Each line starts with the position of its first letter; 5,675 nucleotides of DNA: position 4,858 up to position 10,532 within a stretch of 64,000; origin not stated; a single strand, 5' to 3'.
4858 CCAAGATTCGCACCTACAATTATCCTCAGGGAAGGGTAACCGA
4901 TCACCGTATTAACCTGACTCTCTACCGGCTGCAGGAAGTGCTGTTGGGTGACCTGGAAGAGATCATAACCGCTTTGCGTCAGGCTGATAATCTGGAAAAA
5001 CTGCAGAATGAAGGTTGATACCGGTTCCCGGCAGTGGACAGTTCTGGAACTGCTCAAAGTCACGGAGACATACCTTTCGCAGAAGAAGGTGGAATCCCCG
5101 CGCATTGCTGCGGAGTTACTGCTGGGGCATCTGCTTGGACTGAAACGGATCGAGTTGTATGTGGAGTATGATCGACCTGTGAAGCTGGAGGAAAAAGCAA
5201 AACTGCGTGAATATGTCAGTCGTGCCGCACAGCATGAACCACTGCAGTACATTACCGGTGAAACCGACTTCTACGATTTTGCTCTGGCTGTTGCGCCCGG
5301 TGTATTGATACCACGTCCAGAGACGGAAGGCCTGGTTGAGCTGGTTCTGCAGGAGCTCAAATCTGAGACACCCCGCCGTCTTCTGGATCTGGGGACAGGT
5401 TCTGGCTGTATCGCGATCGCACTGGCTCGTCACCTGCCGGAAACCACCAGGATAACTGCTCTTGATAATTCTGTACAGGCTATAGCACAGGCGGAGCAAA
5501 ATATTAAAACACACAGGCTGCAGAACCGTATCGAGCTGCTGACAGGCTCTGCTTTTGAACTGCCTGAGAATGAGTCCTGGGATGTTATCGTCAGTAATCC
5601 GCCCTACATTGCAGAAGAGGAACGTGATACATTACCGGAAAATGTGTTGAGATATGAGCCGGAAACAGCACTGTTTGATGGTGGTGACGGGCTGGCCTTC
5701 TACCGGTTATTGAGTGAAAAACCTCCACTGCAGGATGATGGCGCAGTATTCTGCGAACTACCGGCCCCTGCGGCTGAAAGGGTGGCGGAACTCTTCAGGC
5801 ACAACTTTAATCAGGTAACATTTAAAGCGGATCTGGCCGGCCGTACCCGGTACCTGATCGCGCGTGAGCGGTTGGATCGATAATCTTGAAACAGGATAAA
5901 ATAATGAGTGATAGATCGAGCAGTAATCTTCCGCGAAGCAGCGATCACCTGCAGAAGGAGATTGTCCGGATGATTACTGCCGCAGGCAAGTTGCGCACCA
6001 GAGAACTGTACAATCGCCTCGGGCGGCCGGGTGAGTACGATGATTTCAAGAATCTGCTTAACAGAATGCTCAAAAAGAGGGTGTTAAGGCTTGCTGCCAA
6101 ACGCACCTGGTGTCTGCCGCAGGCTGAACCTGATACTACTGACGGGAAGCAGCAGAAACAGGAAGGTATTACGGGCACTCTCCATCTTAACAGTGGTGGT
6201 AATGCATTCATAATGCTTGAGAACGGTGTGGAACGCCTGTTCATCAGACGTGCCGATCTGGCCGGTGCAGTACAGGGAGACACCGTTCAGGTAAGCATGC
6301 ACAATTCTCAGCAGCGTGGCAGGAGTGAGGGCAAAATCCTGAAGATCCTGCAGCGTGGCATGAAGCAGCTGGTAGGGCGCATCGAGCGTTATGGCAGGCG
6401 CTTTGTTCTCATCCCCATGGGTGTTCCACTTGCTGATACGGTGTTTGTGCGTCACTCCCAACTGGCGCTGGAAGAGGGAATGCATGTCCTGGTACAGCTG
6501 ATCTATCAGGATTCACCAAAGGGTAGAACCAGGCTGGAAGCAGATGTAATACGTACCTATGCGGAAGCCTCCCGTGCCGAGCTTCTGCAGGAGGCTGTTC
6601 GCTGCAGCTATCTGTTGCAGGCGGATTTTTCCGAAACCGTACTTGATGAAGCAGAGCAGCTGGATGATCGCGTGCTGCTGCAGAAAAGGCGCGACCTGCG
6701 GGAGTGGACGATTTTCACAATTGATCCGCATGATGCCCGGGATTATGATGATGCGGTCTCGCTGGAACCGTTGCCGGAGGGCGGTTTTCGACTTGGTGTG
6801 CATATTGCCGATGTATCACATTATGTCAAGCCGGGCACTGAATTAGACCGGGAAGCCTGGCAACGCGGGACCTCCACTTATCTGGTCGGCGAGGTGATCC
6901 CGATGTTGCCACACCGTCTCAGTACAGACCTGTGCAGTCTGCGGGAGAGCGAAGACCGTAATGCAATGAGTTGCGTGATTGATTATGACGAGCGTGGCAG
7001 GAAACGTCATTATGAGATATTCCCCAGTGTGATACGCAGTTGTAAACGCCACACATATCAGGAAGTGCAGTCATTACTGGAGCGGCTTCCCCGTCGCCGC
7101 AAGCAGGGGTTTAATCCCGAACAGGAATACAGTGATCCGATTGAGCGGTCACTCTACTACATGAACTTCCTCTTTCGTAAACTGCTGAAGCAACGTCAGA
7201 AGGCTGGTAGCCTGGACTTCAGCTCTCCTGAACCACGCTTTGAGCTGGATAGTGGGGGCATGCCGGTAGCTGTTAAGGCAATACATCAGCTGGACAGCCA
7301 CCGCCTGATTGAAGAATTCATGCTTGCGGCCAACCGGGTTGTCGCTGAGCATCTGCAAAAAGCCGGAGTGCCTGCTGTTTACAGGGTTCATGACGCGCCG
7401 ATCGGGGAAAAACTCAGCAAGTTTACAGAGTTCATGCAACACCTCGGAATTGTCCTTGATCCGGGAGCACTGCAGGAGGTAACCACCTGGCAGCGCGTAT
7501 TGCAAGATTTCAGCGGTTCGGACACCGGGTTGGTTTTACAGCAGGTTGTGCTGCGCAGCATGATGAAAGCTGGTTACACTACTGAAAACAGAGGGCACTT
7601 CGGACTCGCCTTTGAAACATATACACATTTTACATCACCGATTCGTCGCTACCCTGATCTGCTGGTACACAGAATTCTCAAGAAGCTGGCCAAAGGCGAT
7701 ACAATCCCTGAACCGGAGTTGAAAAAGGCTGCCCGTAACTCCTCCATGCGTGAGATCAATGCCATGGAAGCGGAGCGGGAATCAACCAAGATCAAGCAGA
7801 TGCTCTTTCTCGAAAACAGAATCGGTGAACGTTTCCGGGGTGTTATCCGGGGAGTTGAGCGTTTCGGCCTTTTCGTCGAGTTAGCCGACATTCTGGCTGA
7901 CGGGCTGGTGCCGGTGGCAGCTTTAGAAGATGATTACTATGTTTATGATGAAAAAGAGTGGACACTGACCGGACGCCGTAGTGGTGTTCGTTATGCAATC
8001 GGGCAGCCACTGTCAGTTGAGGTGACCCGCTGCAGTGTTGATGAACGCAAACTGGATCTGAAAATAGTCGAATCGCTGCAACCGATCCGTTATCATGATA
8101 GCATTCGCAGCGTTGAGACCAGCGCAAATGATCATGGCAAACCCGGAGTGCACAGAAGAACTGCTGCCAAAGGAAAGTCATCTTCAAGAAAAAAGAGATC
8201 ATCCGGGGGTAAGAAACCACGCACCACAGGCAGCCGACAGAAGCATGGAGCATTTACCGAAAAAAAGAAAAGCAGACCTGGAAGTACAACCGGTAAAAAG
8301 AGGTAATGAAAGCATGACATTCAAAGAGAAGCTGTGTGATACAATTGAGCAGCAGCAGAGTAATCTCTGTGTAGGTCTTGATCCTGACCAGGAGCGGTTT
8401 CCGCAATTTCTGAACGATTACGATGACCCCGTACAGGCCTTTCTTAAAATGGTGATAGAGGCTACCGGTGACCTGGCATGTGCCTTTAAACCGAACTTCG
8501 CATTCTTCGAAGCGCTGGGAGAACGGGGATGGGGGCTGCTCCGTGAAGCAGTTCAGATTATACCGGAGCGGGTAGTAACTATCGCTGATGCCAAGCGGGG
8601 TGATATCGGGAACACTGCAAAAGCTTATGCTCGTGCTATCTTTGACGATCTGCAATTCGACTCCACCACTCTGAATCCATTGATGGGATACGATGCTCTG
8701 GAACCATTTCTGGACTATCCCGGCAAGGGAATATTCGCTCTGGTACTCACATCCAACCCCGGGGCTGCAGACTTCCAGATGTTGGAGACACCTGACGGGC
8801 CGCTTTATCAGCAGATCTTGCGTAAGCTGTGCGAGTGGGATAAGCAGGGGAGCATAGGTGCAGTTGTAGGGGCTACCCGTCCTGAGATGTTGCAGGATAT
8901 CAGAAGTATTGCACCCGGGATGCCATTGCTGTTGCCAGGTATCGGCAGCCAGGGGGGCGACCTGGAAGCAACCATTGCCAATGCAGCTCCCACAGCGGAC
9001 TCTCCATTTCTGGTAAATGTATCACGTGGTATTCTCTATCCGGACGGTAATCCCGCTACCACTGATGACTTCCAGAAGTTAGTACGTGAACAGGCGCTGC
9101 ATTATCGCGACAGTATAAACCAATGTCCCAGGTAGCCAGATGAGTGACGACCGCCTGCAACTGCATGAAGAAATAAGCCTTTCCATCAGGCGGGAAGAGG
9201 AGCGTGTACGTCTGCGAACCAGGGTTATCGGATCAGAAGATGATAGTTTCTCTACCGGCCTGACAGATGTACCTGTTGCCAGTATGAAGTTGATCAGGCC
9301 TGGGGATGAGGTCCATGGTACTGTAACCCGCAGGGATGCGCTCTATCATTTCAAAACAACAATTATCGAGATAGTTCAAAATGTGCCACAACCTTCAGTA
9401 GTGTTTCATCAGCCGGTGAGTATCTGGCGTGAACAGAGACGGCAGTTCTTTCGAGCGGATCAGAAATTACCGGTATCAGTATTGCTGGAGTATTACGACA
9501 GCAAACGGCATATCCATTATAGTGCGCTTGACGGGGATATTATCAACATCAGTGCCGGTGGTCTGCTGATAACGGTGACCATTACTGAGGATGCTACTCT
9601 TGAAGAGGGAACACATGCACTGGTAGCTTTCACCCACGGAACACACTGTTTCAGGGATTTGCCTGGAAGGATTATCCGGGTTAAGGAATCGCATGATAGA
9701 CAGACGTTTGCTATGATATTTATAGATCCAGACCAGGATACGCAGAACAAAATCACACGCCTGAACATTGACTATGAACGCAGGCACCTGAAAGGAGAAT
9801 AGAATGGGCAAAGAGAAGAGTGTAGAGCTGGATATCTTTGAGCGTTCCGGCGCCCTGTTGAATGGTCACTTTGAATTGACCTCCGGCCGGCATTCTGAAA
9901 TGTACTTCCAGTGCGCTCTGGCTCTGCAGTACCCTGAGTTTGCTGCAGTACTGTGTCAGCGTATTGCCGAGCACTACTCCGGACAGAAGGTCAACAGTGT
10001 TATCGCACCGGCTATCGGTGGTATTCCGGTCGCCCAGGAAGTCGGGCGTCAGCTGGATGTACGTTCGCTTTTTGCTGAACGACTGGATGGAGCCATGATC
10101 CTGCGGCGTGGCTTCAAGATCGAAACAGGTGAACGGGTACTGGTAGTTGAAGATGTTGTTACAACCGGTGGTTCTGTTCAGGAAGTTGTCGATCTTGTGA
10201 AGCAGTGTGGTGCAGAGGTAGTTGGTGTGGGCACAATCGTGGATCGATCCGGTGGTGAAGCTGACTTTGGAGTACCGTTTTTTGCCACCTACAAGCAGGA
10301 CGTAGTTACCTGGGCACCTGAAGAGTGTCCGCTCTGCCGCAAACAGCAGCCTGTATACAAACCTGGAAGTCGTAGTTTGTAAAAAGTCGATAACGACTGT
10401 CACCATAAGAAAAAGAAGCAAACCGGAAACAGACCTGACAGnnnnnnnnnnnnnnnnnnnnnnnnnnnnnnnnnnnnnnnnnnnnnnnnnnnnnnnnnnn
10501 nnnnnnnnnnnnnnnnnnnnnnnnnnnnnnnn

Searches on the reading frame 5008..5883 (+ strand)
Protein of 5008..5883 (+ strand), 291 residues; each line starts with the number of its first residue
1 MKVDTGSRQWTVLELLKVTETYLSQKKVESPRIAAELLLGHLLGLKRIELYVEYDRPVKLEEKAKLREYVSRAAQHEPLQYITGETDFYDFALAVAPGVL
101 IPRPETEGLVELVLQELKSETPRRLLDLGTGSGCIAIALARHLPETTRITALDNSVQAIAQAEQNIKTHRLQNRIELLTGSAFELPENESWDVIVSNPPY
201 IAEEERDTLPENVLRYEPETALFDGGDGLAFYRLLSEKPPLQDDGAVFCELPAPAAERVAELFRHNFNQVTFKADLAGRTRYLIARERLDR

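Call 18: search_protein_families(library=pfam, proteins=[window:5008-5883:+], max_evalue=0.0001)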
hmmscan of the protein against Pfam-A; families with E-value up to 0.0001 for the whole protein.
window:5008-5883:+ (291 aa): 15 families
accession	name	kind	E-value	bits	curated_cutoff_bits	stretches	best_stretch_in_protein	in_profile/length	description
PF17827.6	PrmC_N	-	6.8e-21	75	23.4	1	14-84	1-71/71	PrmC N-terminal domain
PF05175.20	MTS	-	2e-18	67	23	1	111-208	21-117/170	Methyltransferase small domain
PF13649.12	Methyltransf_25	-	8.5e-12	46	27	1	126-212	2-88/97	Methyltransferase domain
PF13847.12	Methyltransf_31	-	2.4e-11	44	27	1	124-199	6-83/145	Methyltransferase domain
PF06325.19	PrmA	-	3.8e-10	40.2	22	1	119-197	159-233/296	Ribosomal protein L11 methyltransferase (PrmA)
PF08242.18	Methyltransf_12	-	2.2e-09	38.3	30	1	126-197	1-72/98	Methyltransferase domain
PF08241.18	Methyltransf_11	-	3.4e-07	31.3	21.2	1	126-197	1-67/95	Methyltransferase domain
PF01170.24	UPF0020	-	4.2e-07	30.3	22.3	1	145-200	75-131/197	RMKL-like, methyltransferase domain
PF01209.24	Ubie_methyltran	-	7.9e-07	29.1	20.1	1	119-194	45-120/233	ubiE/COQ5 methyltransferase family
PF03602.21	Cons_hypoth95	-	1.2e-06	28.7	24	1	114-205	33-128/182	Conserved hypothetical protein 95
PF01135.25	PCMT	-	7.6e-06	26.3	20.3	1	86-174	41-126/210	Protein-L-isoaspartate(D-aspartate) O-methyltransferase (PCMT)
PF12847.13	Methyltransf_18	-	2.3e-05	24.9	27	1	122-195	15-87/151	Methyltransferase domain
PF05971.18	Methyltransf_10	-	3.8e-05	23.6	23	1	119-204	100-191/299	RNA methyltransferase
PF13489.12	Methyltransf_23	-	5.7e-05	23.3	27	0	114-197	14-88/164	Methyltransferase domain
PF07669.17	Eco57I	-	6.1e-05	23.6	25.3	1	157-208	44-92/171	Eco57I restriction-modification methylase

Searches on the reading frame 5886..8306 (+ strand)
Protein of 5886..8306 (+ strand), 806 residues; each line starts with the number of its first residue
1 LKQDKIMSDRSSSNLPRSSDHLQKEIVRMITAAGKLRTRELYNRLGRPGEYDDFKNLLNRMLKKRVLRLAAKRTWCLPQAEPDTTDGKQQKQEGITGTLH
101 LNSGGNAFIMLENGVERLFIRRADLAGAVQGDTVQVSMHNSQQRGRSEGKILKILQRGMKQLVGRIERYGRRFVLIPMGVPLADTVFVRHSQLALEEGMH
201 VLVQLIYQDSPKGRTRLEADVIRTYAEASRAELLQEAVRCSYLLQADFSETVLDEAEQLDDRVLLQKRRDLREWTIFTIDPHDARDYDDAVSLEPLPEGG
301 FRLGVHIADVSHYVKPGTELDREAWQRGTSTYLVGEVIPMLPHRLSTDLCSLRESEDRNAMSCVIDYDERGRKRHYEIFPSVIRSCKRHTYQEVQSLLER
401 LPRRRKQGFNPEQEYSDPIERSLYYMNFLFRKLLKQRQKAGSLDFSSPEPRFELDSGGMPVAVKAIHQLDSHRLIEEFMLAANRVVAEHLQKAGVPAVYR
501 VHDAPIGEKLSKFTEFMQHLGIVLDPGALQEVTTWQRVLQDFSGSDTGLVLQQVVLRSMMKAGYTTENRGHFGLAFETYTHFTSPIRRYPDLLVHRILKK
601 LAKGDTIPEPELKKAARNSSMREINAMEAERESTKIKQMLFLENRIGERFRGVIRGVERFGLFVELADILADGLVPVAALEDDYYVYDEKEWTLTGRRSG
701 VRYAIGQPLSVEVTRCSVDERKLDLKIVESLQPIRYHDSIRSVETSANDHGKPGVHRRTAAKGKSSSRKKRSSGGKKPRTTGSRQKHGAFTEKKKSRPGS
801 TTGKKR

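Call 16: find_encoding_contigs(protein=window:5886-8306:+, flank=10000, max_places=1)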
Protein window:5886-8306:+ (806 aa): no gene with exactly this product is on record in the collection.

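Call 18: search_protein_families(library=pfam, proteins=[window:5886-8306:+], max_evalue=0.0001)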
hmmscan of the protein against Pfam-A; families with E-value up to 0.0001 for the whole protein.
window:5886-8306:+ (806 aa): 4 families
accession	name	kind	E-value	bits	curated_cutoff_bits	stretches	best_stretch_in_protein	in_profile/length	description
PF00773.25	RNB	-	2.8e-111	372.3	29.3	1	268-602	1-324/326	RNB domain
PF00575.29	S1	-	7.3e-10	39.5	22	1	645-726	3-72/74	S1 RNA binding domain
PF08206.17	OB_RNB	-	6.4e-08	32.6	24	1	97-154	1-58/58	Ribonuclease B OB domain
PF17876.7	CSD2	-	6.4e-06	26.6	26.2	0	117-156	12-51/74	Cold shock domain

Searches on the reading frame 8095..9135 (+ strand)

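Call 18: search_protein_families(library=pfam, proteins=[window:8095-9135:+], max_evalue=0.0001)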
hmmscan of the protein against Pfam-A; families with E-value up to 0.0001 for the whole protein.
window:8095-9135:+ (346 aa): 1 family
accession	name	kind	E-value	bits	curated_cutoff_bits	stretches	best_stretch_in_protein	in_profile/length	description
PF00215.30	OMPdecase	-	6.6e-31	108.4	27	1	89-320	1-214/221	Orotidine 5'-phosphate decarboxylase / HUMPS family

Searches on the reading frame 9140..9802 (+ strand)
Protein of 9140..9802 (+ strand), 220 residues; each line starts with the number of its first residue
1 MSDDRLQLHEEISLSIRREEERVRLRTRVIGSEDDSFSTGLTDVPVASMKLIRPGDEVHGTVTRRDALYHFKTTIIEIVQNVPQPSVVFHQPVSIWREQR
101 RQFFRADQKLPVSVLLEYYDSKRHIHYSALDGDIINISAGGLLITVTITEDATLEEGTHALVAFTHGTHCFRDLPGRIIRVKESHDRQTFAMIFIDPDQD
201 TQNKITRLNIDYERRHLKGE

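Call 18: search_protein_families(library=pfam, proteins=[window:9140-9802:+], max_evalue=0.0001)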
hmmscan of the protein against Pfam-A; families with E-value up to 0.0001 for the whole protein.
window:9140-9802:+ (220 aa): 2 families
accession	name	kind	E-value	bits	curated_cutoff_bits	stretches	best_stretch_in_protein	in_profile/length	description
PF07238.19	PilZ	-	2.4e-15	57.2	22.5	1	99-208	1-99/102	PilZ domain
PF12945.12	PilZNR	-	2.7e-05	24.6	23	0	12-92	6-85/85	Flagellar protein YcgR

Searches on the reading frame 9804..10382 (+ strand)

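Call 18: search_protein_families(library=pfam, proteins=[window:9804-10382:+], max_evalue=0.0001)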
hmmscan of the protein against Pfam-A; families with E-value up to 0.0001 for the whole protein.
window:9804-10382:+ (192 aa): 1 family
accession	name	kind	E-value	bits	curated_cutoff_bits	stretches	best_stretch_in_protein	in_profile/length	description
PF00156.33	Pribosyltran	-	6.4e-14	52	26.3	1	54-152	22-130/158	Phosphoribosyl transferase domain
